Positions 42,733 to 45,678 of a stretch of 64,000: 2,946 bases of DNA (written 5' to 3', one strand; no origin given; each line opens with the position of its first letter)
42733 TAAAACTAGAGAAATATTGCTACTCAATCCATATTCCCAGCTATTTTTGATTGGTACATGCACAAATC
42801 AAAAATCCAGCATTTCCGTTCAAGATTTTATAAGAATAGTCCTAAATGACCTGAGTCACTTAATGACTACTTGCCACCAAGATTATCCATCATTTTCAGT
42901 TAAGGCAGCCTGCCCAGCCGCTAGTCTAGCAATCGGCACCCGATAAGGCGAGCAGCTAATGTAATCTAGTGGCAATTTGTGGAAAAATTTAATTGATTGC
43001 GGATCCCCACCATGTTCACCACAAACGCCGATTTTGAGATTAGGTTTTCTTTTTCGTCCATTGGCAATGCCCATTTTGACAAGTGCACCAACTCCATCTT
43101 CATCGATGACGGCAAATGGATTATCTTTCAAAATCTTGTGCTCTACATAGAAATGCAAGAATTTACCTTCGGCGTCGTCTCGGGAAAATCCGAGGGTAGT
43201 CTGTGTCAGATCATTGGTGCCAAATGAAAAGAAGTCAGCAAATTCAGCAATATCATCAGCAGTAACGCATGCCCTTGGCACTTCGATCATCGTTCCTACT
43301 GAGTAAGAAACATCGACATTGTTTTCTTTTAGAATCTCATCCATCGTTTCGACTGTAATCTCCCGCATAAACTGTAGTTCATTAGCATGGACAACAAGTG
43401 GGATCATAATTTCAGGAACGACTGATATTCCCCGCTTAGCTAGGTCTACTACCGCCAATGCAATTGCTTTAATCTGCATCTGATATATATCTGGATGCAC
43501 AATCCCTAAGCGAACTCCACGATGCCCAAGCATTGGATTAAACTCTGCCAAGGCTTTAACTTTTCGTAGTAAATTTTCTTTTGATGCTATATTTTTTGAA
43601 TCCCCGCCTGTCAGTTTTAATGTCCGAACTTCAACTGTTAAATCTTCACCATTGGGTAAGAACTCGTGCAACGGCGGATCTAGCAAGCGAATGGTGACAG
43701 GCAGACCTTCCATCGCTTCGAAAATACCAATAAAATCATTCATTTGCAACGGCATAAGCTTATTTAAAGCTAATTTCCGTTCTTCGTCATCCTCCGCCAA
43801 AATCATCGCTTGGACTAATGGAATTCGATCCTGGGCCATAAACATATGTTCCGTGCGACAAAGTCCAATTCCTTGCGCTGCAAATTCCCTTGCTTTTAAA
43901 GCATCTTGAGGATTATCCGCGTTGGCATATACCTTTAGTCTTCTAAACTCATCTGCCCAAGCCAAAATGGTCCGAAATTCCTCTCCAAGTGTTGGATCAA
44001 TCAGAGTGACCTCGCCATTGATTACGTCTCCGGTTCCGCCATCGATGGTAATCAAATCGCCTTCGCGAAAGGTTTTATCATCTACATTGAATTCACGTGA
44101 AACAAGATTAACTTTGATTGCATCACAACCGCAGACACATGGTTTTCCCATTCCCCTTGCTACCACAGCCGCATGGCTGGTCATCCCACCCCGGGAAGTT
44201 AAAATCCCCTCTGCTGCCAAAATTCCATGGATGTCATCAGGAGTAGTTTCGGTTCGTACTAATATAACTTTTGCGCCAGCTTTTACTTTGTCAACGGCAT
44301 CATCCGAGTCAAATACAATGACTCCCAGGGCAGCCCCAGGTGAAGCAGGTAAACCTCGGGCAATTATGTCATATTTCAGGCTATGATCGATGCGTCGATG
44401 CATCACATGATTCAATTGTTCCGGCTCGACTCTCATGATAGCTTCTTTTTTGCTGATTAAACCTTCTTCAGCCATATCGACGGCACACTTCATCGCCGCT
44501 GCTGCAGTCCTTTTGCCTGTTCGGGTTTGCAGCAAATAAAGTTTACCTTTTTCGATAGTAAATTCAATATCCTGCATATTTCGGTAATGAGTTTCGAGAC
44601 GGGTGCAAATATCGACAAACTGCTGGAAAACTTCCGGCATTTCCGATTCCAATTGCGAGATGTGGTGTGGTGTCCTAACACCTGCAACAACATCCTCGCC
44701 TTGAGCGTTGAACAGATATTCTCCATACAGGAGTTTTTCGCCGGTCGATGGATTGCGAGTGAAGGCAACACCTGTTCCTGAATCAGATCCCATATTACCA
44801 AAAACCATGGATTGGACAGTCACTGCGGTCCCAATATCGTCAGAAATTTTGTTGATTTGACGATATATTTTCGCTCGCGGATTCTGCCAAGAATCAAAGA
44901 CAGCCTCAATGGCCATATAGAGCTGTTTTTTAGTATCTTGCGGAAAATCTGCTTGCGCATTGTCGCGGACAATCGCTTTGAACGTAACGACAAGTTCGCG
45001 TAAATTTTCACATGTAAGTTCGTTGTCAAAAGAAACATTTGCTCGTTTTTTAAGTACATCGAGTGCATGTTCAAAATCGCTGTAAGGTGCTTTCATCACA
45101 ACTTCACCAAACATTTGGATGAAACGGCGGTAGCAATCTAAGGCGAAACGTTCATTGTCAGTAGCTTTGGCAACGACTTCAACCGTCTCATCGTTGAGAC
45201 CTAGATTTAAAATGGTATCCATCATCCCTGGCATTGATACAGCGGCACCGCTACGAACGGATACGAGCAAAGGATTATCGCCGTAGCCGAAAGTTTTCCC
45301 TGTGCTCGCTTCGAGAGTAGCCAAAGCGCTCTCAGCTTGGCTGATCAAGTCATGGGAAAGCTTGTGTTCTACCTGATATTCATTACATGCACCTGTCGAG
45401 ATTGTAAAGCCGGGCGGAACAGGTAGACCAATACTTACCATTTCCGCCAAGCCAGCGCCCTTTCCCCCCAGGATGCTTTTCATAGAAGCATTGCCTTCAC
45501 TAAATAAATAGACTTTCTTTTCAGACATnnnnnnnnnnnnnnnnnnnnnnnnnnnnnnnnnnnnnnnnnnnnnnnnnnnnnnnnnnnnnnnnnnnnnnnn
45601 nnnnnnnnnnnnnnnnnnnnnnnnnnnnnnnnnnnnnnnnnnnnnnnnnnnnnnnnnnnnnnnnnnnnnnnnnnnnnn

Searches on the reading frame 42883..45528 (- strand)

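Call 58: search_protein_families(library=pfam, proteins=[window:42883-45528:-], max_evalue=0.00001)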
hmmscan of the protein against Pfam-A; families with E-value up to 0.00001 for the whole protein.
window:42883-45528:- (881 aa): 3 families
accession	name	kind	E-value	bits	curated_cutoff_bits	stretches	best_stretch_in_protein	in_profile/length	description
PF02896.24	PEP-utilizers_C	-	2.1e-80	270.5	22.8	1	516-874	5-291/293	PEP-utilising enzyme, PEP-binding domain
PF01326.24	PPDK_N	-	8.1e-53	180.2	27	2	18-291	2-221/328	Pyruvate phosphate dikinase, AMP/ATP-binding domain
PF00391.29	PEP-utilizers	-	9e-25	86.5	23.1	1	420-500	4-72/72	PEP-utilising enzyme, mobile domain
